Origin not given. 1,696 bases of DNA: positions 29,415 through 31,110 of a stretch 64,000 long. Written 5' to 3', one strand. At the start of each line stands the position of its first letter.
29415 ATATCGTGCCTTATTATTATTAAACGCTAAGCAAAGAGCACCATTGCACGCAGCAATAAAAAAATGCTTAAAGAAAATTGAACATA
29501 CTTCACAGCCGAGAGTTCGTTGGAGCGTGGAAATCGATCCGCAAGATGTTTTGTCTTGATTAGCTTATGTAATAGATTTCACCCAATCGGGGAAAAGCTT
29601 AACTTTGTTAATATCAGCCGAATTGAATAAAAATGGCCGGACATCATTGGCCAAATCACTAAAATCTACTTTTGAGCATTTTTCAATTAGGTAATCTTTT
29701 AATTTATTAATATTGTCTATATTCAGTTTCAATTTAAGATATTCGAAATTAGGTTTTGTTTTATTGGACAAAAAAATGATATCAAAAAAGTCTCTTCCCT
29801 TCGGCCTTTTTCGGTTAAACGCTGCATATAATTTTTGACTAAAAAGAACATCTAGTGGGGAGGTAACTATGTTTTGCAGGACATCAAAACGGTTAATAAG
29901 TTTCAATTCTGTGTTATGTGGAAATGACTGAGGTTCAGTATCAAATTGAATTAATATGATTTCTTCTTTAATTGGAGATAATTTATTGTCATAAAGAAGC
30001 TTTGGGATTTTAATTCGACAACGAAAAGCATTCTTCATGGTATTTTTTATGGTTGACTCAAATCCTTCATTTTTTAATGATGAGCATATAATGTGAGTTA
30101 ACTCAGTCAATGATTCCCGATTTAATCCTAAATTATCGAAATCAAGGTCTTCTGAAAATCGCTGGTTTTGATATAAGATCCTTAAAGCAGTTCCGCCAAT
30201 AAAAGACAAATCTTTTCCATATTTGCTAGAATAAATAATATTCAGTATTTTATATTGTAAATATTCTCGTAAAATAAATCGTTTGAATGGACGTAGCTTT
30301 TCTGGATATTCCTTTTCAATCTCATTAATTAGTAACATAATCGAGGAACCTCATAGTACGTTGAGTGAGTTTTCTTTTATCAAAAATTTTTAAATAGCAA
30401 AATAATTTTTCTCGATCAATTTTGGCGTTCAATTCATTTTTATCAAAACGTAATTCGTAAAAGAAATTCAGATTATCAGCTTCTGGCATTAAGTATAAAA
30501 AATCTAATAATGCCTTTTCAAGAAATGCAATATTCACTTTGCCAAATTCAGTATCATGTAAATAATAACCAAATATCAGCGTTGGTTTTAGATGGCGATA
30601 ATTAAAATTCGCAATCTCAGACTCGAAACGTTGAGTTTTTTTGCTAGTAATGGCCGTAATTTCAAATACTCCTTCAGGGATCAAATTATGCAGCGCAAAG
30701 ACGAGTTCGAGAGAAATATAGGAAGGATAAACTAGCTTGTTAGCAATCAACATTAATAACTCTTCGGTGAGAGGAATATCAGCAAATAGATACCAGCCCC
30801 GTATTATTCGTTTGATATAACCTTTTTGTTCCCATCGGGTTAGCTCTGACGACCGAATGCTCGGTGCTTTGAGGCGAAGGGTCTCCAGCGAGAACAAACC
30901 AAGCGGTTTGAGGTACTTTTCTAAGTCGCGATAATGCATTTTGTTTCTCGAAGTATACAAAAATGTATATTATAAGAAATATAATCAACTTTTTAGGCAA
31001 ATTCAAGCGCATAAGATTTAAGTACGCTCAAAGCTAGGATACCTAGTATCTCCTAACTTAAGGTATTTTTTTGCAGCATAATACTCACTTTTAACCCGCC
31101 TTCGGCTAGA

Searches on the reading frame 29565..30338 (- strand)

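Call 75: search_protein_families(library=pfam, proteins=[window:29565-30338:-], max_evalue=0.01)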
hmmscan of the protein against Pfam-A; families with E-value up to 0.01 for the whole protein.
window:29565-30338:- (257 aa): 1 family
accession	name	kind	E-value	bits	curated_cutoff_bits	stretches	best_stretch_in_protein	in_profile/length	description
PF08843.17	AbiEii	-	3.6e-19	70.1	22.5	1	35-200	6-177/238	Nucleotidyl transferase AbiEii toxin, Type IV TA system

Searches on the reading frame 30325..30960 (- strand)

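Call 75: search_protein_families(library=pfam, proteins=[window:30325-30960:-], max_evalue=0.01)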
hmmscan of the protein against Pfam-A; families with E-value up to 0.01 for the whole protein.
window:30325-30960:- (211 aa): 1 family
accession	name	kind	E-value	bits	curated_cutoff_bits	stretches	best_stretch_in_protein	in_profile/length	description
PF13338.12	AbiEi_4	-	0.0043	17.6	25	1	21-59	12-48/49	Transcriptional regulator, AbiEi antitoxin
